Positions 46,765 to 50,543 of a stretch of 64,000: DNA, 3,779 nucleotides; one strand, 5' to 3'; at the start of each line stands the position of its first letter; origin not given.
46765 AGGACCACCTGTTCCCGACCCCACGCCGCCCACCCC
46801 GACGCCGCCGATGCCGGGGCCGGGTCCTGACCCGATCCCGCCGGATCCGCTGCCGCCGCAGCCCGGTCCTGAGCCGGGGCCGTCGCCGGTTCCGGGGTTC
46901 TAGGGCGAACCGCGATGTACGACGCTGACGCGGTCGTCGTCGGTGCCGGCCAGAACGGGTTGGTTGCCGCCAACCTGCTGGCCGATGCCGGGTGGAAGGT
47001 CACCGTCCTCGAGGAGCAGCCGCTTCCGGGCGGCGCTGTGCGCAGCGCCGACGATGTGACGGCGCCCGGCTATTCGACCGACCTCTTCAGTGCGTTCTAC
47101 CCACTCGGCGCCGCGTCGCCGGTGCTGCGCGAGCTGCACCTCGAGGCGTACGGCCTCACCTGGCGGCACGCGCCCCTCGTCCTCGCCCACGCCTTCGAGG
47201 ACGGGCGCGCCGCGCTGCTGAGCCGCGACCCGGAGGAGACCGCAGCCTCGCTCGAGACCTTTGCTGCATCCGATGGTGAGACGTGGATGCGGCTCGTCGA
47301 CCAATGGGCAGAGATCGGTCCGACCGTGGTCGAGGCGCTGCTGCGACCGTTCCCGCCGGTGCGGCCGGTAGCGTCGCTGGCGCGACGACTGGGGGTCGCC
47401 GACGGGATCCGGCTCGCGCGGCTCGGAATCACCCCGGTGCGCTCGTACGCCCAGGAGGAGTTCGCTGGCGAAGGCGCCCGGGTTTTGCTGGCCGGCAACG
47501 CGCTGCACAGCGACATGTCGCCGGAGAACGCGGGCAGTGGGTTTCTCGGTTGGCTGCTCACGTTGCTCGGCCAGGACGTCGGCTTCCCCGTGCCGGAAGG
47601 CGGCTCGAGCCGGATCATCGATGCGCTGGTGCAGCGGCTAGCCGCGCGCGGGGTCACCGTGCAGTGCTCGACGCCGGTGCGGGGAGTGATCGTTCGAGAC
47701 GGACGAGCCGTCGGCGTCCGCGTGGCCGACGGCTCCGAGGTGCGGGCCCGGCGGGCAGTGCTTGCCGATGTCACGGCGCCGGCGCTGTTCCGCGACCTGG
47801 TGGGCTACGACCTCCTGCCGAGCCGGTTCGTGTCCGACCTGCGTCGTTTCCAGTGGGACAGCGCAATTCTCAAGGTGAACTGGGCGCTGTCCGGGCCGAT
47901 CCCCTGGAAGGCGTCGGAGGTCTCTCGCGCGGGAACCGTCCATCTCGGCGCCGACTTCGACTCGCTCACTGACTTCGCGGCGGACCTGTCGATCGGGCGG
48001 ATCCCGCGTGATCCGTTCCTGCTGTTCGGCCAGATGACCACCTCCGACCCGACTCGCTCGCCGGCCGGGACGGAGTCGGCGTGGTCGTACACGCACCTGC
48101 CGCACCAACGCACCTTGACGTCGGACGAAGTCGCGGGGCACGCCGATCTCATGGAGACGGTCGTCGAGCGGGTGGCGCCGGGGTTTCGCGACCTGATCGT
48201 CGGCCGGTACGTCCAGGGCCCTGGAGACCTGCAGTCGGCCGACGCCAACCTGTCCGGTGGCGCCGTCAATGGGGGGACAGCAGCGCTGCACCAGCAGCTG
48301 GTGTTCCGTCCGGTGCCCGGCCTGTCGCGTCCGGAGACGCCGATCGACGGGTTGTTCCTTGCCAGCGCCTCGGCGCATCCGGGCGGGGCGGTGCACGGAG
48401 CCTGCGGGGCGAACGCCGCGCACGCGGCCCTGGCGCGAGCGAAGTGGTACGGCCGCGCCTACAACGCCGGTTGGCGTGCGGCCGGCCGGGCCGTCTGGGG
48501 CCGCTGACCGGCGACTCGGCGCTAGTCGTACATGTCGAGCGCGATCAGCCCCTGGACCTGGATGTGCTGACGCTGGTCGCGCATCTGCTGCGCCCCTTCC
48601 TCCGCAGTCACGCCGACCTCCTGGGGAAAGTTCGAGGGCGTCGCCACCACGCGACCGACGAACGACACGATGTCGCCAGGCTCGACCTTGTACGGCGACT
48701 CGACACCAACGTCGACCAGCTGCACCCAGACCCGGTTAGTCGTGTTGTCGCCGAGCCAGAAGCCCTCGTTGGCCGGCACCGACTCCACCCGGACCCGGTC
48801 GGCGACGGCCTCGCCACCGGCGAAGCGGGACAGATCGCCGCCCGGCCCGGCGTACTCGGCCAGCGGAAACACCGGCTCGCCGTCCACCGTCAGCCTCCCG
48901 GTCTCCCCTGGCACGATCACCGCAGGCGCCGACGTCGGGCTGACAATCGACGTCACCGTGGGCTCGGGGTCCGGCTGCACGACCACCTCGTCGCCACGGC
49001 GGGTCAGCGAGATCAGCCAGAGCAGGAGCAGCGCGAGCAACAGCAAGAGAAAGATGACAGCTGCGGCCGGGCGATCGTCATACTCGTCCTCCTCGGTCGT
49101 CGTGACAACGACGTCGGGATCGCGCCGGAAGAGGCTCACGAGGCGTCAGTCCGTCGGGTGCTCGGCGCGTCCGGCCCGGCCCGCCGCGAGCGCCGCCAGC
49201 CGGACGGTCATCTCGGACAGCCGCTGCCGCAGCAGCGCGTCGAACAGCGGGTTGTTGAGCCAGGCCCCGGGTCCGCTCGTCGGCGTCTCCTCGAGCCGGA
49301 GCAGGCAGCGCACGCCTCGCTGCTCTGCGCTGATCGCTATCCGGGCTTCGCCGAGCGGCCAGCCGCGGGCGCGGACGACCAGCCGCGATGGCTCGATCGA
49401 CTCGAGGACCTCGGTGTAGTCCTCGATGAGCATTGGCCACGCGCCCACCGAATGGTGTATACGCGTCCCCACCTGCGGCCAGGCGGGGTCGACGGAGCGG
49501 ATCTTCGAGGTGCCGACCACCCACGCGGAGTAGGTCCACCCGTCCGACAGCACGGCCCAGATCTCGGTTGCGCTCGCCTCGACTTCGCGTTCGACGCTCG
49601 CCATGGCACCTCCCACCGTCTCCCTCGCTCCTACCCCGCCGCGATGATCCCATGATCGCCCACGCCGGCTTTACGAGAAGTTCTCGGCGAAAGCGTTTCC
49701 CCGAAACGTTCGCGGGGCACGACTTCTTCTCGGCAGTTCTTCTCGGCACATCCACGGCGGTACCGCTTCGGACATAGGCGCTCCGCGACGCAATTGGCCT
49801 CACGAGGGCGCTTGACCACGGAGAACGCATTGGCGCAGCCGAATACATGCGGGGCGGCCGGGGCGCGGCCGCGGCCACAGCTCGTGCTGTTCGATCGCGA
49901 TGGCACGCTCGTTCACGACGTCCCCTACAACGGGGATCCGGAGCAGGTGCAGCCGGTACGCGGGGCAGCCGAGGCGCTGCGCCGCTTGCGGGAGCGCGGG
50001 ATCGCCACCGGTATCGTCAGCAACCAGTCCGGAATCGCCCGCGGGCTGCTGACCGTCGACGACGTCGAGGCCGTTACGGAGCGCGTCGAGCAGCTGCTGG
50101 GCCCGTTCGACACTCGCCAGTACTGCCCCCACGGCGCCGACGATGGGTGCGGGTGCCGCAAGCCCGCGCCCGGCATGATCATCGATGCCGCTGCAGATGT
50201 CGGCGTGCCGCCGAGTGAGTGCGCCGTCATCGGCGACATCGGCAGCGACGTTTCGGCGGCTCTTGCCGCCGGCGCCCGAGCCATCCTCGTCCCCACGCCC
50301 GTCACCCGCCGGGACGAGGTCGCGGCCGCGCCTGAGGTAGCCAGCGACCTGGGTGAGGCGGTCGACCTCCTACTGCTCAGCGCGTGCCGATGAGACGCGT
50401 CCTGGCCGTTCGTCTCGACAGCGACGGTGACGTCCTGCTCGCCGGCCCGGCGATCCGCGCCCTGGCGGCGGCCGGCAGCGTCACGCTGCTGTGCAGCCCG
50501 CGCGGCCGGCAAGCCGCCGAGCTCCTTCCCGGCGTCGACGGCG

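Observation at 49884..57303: Complete ADP-heptose pathway fused to a GT9/GT4 glycosyltransferase operon in a Gram-positive actinobacterium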

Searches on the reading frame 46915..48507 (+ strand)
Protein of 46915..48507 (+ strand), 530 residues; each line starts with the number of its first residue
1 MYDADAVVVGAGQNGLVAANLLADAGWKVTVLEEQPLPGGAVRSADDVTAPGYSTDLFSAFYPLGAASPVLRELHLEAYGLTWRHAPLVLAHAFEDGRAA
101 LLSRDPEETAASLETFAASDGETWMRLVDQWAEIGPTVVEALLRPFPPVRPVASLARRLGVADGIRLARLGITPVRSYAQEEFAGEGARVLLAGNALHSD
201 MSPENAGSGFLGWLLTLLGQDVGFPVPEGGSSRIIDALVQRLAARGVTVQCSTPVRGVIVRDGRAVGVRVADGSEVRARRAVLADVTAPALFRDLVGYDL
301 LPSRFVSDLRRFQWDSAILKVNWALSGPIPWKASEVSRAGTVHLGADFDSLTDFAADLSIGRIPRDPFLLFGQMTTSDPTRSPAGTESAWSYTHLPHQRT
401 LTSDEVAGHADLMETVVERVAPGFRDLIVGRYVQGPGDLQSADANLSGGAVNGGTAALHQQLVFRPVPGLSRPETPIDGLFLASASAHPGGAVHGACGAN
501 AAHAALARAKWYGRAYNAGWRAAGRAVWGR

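Call 9: search_protein_families(library=pfam, proteins=[window:46915-48507:+], max_evalue=0.00001)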
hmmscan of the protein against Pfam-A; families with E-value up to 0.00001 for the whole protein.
window:46915-48507:+ (530 aa): 5 families
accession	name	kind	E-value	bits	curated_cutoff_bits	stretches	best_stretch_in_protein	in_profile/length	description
PF01593.30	Amino_oxidase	-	2.8e-15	57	19.8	1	15-496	3-431/443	Flavin containing amine oxidoreductase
PF01266.30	DAO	-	4.3e-12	46.7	27.9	1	5-101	1-102/353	FAD dependent oxidoreductase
PF00890.30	FAD_binding_2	-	2.7e-09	37.2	20.4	0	226-289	136-205/414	FAD binding domain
PF03486.20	HI0933_like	-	5.7e-09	36.2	50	0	230-285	107-164/244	HI0933-like protein Rossmann domain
PF13450.12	NAD_binding_8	-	1.5e-08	35.2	21.9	1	8-58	1-48/68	NAD(P)-binding Rossmann-like domain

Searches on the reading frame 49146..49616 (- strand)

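Call 9: search_protein_families(library=pfam, proteins=[window:49146-49616:-], max_evalue=0.00001)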
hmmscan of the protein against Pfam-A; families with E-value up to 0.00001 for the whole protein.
window:49146-49616:- (156 aa): 1 family
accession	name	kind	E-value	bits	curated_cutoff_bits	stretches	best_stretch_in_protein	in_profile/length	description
PF10604.15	Polyketide_cyc2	-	1.2e-07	32.6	27.4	1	7-144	5-141/142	Polyketide cyclase / dehydrase and lipid transport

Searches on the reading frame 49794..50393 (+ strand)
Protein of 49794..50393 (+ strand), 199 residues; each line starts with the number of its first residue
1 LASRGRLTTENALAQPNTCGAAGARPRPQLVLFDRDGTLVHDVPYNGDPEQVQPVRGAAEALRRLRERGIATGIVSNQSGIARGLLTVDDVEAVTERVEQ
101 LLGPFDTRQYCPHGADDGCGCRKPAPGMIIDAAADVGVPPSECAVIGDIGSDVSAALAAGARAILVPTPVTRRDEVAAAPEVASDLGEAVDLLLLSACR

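Call 3: search_protein_families(library=pfam, proteins=[window:49794-50393:+])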
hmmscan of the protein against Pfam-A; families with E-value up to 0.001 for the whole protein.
window:49794-50393:+ (199 aa): 5 families
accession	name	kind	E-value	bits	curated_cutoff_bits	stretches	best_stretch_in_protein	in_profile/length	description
PF13242.12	Hydrolase_like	-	1.4e-16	60.6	22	1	121-188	2-74/75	HAD-hyrolase-like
PF00702.32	Hydrolase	-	1.1e-15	59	26.4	1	50-160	95-191/191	haloacid dehalogenase-like hydrolase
PF13419.12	HAD_2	-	5.8e-11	43.3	23.8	1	50-166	76-178/178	Haloacid dehalogenase-like hydrolase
PF13344.12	Hydrolase_6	-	8.5e-07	29.4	27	1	31-83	1-44/101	Haloacid dehalogenase-like hydrolase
PF08645.17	PNK3P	-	5.3e-05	23.5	22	1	30-134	2-107/161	Polynucleotide kinase 3 phosphatase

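Call 4: search_protein_families(library=ncbifam, proteins=[window:49794-50393:+])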
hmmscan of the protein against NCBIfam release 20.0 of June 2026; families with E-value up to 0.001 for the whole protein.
window:49794-50393:+ (199 aa): 31 families (the best 25 are shown)
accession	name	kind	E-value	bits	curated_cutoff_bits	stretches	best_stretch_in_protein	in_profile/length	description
NF006506.0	PRK08942.1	equivalog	1.5e-35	122.4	178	1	29-193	4-177/182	D-glycero-beta-D-manno-heptose 1,7-bisphosphate 7-phosphatase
TIGR01656.1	Histidinol-ppas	subfamily_domain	1.8e-31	109.1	84.15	1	29-166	1-146/149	histidinol-phosphate phosphatase domain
TIGR01662.1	HAD-SF-IIIA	subfamily_domain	2e-31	109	44.6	1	30-167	2-139/141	HAD-IIIA family hydrolase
TIGR00213.1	GmhB_yaeD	subfamily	5.5e-23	81.5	149.6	1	31-174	4-160/176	D-glycero-beta-D-manno-heptose 1,7-bisphosphate 7-phosphatase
NF005264.0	PRK06769.1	equivalog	7.9e-23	81.1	217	1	29-170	5-140/175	HAD-IIIA family hydrolase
NF050049.1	HBPPhtaseGmhB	domain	5.3e-14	52.4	250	1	31-165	6-142/171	D-glycero-alpha-D-manno-heptose-1,7-bisphosphate 7-phosphatase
NF003937.0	PRK05446.1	equivalog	6.1e-11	41.9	443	1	30-166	5-148/355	bifunctional histidinol-phosphatase/imidazoleglycerol-phosphate dehydratase HisB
TIGR01449.2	PGP_bact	equivalog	7.5e-10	38.7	180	1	54-167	86-185/213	phosphoglycolate phosphatase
TIGR01261.1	hisB_Nterm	equivalog_domain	2.4e-09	36.9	140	1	30-164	3-144/161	histidinol-phosphatase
TIGR02009.1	PGMB-YQAB-SF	subfamily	4.1e-09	36.9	153.35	1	52-166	88-186/186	beta-phosphoglucomutase family hydrolase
NF009695.0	PRK13222.1-2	equivalog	2.8e-08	33.5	225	1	117-168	144-195/226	phosphoglycolate phosphatase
TIGR01509.1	HAD-SF-IA-v3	subfamily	6.7e-08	32.8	29.4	1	120-166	108-154/154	HAD-IA family hydrolase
NF009700.0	PRK13226.1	equivalog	1.2e-07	31.7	342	1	52-164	94-192/229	phosphoglycolate phosphatase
TIGR02252.1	DREG-2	subfamily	2.4e-07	30.8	155.2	1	49-165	101-203/203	HAD hydrolase, REG-2-like, family IA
NF008087.0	PRK10826.1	equivalog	5.1e-07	29.5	191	1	116-176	141-201/222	hexitol phosphatase HxpB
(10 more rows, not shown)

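Call 58: search_solved_structures(query=window:49830-50393:+, max_evalue=0.00001, show_alignments=1)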
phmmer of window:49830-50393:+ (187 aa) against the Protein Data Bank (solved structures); distinct sequences matched with E-value up to 0.00001: 8.
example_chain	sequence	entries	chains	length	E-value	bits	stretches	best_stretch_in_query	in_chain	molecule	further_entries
4pnh_A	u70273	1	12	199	4.6e-22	81.8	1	10-162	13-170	D,D-heptose 1,7-bisphosphate phosphatase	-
3l8h_A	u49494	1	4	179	5.1e-21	78.4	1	17-163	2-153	Putative haloacid dehalogenase-like hydrolase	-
2gmw_A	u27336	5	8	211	1.3e-18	70.6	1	15-166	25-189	D,D-heptose 1,7-bisphosphate phosphatase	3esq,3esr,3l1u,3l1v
3l8e_A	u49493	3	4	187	1.4e-18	70.4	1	19-166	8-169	D,D-heptose 1,7-bisphosphate phosphatase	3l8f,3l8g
2o2x_A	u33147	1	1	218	1.5e-10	44.2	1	15-159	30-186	hypothetical protein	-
2fpr_A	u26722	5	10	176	5.9e-08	35.8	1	18-149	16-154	Histidine biosynthesis bifunctional protein hisB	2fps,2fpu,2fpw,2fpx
1te2_A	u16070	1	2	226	5.9e-07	32.6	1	32-164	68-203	2-deoxyglucose-6-P phosphatase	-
4ex6_A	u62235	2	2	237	1.7e-06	31.1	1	52-167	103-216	AlnB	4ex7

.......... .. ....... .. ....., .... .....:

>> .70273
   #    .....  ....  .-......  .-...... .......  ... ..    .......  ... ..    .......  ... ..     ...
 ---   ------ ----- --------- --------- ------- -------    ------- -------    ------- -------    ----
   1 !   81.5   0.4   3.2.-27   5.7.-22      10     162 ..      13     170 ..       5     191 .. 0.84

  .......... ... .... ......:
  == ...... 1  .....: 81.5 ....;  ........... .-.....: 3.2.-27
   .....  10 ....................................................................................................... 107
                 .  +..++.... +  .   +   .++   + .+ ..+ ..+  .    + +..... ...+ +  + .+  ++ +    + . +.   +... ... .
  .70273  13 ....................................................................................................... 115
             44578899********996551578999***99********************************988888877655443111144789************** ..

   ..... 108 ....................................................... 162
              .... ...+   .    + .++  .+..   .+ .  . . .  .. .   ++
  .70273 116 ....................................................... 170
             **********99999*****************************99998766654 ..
